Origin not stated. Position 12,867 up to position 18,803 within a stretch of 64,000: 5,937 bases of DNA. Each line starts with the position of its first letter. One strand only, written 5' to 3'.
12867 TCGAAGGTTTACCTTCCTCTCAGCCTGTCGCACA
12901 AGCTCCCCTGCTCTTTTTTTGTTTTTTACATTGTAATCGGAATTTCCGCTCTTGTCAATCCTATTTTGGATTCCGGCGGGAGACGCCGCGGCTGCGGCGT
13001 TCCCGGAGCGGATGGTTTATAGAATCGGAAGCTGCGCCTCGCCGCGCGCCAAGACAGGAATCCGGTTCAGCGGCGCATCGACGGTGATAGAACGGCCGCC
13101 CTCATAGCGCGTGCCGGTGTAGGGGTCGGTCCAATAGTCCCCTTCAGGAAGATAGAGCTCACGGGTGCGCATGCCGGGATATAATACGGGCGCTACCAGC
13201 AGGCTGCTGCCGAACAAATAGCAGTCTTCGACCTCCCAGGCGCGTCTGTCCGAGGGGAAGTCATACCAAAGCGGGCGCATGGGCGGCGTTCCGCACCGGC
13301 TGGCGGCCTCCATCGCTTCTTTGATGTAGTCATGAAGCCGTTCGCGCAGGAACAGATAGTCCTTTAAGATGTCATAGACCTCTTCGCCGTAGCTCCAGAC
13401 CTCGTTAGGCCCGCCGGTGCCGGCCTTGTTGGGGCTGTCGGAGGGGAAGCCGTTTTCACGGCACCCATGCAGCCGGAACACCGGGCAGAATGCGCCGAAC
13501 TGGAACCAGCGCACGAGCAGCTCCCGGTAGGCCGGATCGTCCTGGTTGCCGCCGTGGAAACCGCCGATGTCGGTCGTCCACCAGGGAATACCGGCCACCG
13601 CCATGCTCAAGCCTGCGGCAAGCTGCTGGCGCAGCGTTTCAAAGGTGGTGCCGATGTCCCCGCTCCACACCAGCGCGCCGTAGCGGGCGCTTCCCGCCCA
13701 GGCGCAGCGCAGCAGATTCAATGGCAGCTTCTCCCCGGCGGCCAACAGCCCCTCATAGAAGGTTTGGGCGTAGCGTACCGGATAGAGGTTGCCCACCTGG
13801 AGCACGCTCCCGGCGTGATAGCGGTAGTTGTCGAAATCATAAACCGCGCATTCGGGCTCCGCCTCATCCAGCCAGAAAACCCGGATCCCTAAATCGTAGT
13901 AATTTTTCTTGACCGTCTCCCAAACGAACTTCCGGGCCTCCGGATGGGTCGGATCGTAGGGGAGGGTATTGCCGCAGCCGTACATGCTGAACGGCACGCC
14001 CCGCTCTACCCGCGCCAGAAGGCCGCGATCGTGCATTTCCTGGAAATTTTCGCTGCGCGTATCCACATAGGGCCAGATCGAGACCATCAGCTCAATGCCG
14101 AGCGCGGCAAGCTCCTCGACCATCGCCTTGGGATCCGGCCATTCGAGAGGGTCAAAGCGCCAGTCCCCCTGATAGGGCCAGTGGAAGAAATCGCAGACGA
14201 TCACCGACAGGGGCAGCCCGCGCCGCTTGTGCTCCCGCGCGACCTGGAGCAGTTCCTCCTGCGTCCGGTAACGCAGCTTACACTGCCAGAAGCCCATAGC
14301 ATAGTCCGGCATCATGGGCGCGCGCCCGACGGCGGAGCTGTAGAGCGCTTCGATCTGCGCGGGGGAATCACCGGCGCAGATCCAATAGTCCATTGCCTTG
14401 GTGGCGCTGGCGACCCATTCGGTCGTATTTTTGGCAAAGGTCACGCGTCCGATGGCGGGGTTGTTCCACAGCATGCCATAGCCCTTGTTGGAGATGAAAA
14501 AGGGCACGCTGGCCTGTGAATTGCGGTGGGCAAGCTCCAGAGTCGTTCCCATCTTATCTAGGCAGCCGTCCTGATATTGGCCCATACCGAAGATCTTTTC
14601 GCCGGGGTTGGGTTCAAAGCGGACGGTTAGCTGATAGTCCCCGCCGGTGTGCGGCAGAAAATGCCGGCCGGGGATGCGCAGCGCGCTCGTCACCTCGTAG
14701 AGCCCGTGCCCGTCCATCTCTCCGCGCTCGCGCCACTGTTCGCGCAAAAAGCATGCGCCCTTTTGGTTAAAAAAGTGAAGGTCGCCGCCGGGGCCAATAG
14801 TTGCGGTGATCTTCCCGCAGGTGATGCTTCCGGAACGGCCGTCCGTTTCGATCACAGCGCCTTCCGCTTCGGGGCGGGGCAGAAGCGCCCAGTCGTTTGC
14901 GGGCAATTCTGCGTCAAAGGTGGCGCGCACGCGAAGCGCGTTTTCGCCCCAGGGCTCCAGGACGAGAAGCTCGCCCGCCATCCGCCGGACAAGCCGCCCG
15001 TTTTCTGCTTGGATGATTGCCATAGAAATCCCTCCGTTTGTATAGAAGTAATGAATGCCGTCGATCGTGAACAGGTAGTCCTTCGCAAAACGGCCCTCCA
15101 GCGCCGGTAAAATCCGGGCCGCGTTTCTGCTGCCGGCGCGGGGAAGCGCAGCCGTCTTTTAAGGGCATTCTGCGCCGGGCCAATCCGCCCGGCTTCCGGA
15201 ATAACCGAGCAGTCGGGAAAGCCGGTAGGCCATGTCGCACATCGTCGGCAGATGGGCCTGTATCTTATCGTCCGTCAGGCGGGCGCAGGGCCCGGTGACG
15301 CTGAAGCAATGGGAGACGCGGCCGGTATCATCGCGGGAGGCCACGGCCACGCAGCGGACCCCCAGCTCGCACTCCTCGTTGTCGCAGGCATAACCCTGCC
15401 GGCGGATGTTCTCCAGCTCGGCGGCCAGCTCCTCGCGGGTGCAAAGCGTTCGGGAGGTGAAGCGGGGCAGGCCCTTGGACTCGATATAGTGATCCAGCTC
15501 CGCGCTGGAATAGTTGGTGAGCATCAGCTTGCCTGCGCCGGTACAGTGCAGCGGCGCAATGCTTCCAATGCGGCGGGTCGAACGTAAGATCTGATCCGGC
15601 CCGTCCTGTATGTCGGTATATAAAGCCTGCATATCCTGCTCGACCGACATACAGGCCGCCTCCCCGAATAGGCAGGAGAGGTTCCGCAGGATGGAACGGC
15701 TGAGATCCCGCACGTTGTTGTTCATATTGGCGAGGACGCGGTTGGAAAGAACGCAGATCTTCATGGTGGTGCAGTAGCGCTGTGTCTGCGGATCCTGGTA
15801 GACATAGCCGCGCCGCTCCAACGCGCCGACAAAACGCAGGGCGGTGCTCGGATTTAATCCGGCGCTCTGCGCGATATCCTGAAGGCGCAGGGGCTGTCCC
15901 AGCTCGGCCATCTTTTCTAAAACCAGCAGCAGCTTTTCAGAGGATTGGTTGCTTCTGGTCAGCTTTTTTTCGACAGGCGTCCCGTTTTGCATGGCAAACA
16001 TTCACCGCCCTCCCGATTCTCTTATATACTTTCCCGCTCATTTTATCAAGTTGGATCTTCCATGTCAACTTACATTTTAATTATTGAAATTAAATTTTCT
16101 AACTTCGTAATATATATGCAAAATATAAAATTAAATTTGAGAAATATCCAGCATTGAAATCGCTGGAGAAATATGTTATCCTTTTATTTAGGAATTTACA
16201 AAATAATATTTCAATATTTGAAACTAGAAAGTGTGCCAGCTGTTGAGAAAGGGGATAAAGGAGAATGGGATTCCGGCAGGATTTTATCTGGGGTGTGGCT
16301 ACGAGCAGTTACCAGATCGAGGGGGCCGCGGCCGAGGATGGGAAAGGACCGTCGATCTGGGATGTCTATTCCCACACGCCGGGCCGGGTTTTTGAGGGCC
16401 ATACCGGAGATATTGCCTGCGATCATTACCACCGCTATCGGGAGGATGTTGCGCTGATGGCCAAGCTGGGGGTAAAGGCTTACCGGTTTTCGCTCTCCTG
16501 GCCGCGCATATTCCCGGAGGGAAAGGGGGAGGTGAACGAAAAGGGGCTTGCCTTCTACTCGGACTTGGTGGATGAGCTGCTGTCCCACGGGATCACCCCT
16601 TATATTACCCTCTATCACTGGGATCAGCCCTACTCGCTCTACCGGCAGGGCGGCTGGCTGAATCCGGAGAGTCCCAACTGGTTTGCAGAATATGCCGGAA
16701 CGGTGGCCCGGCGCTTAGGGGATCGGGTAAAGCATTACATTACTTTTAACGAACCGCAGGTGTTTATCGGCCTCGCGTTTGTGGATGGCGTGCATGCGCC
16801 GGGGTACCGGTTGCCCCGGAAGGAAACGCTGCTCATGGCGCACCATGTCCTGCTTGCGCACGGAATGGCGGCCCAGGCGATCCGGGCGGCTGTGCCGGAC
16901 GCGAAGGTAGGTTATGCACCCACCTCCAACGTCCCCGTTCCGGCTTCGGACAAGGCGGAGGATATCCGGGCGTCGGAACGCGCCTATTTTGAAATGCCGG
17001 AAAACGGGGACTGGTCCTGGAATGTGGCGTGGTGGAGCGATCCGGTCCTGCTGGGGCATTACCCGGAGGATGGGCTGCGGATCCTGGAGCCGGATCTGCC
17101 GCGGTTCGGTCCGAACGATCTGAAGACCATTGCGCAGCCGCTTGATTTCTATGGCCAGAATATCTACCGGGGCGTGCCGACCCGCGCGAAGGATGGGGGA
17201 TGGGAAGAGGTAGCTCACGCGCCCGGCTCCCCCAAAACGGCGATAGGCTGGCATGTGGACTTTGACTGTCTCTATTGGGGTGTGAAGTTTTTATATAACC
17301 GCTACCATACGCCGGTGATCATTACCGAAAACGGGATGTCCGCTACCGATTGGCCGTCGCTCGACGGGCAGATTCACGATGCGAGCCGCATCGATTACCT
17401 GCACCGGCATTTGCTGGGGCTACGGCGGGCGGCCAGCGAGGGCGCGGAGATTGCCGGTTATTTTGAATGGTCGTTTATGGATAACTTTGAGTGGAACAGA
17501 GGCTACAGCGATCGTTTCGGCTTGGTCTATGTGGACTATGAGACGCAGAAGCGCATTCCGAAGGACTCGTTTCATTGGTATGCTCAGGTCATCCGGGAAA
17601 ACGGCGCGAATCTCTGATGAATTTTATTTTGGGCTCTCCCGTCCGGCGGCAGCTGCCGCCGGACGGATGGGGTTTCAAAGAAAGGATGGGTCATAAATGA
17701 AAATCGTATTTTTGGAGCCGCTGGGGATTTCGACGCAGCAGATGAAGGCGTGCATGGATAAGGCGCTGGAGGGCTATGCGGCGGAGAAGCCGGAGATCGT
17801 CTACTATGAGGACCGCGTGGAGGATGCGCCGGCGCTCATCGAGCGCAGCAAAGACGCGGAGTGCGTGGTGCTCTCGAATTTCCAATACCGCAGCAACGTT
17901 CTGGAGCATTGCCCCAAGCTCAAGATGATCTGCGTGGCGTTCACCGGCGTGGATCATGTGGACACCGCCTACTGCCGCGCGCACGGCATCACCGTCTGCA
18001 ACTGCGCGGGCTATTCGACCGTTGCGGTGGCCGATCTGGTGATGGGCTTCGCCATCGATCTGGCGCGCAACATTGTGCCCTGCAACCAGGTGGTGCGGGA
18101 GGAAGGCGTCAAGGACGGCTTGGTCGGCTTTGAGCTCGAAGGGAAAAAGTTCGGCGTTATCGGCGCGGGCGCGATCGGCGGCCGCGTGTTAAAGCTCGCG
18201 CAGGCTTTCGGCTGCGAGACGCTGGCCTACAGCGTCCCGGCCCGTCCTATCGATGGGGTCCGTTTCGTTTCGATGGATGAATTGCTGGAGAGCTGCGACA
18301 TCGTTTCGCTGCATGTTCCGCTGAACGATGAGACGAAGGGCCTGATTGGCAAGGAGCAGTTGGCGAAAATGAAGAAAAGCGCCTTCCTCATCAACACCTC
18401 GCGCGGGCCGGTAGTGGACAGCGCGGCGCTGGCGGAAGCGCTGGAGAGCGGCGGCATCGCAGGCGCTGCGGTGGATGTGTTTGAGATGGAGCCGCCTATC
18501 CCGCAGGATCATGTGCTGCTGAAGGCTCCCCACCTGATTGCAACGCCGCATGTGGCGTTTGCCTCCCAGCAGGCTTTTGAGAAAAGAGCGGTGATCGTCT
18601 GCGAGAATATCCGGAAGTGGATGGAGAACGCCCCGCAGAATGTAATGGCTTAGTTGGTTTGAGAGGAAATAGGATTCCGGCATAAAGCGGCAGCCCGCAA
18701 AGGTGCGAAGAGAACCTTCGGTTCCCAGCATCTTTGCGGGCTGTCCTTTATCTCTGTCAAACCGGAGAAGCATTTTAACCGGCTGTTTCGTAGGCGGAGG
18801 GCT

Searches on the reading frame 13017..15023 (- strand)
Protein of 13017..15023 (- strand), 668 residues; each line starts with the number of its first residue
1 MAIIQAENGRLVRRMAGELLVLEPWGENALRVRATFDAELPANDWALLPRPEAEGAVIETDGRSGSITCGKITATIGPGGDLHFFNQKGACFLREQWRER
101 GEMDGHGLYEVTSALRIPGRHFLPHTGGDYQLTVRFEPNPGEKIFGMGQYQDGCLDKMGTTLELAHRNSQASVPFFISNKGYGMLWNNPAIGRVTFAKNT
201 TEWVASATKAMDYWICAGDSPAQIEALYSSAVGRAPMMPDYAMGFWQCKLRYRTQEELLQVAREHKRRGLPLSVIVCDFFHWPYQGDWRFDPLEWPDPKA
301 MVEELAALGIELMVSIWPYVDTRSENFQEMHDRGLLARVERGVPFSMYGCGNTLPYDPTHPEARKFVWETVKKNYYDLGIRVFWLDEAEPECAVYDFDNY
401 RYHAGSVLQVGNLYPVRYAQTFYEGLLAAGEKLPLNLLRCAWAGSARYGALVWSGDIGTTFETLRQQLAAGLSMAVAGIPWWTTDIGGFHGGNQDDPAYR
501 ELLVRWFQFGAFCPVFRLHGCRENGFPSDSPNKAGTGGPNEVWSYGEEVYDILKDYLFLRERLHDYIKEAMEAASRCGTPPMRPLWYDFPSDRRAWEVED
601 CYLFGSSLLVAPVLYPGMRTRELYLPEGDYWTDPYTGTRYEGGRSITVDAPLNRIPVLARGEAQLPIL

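Call 15: search_protein_families(library=pfam, proteins=[window:13017-15023:-], max_evalue=0.0001)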
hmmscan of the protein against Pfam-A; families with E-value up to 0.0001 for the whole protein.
window:13017-15023:- (668 aa): 3 families
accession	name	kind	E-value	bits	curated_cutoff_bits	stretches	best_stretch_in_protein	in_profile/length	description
PF01055.32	Glyco_hydro_31_2nd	-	3.8e-81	273.4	23.5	1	236-567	2-325/328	Glycosyl hydrolases family 31 TIM-barrel domain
PF21365.3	Glyco_hydro_31_3rd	-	9.3e-26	90.6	24.4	1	578-662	1-84/87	Glycosyl hydrolase family 31 C-terminal domain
PF13802.12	Gal_mutarotas_2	-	6.1e-10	40.1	27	1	26-190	8-179/184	Glycosyl hydrolase 31 N-terminal galactose mutarotase-like domain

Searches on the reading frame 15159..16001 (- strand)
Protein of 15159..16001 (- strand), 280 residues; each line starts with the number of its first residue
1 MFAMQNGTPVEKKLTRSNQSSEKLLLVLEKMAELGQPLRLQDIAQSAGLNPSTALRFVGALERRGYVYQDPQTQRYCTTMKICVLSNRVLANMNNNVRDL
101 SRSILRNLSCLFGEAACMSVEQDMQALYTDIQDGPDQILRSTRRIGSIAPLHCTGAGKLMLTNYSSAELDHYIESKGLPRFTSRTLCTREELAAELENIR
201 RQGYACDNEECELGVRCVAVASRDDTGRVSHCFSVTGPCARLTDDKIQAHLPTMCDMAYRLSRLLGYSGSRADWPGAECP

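Call 44: search_protein_families(library=pfam, proteins=[window:15159-16001:-], max_evalue=0.0001)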
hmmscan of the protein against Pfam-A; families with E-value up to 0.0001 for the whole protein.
window:15159-16001:- (280 aa): 2 families
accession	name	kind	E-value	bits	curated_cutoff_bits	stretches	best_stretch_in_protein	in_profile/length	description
PF01614.24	IclR_C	-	1.3e-36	126.3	24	1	94-263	6-174/174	Bacterial transcriptional regulator IclR C-terminal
PF09339.16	HTH_IclR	-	8.2e-13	48.3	22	1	22-71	3-52/52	IclR helix-turn-helix domain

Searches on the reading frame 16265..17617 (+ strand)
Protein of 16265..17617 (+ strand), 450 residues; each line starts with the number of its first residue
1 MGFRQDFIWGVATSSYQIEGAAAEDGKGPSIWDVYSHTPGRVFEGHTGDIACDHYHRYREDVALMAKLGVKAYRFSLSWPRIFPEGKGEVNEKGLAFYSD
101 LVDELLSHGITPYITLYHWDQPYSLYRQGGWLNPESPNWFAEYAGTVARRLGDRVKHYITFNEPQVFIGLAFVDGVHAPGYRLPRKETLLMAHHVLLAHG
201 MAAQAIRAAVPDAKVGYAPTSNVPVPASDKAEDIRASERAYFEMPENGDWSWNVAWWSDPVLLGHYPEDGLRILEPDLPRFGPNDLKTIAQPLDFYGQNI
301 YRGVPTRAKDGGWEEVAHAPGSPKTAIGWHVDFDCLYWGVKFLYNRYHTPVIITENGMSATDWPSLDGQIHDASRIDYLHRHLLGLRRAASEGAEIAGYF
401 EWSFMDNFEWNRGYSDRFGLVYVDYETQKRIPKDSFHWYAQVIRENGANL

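Call 15: search_protein_families(library=pfam, proteins=[window:16265-17617:+], max_evalue=0.0001)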
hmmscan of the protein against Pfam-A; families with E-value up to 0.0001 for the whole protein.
window:16265-17617:+ (450 aa): 1 family
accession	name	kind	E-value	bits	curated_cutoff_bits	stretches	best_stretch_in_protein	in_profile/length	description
PF00232.24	Glyco_hydro_1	-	1.2e-149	499.1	22.6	1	3-447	5-452/453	Glycosyl hydrolase family 1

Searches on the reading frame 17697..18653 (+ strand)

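Call 16: search_protein_families(library=pfam, proteins=[window:17697-18653:+], max_evalue=0.0001)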
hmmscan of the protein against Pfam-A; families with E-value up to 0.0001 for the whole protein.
window:17697-18653:+ (318 aa): 2 families
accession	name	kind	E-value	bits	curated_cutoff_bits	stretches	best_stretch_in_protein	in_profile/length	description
PF02826.25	2-Hacid_dh_C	-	1.1e-56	191.4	25.1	1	117-287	2-178/178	D-isomer specific 2-hydroxyacid dehydrogenase, NAD binding domain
PF00389.36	2-Hacid_dh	-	1.2e-25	90.1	24.6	1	30-315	19-131/134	D-isomer specific 2-hydroxyacid dehydrogenase, catalytic domain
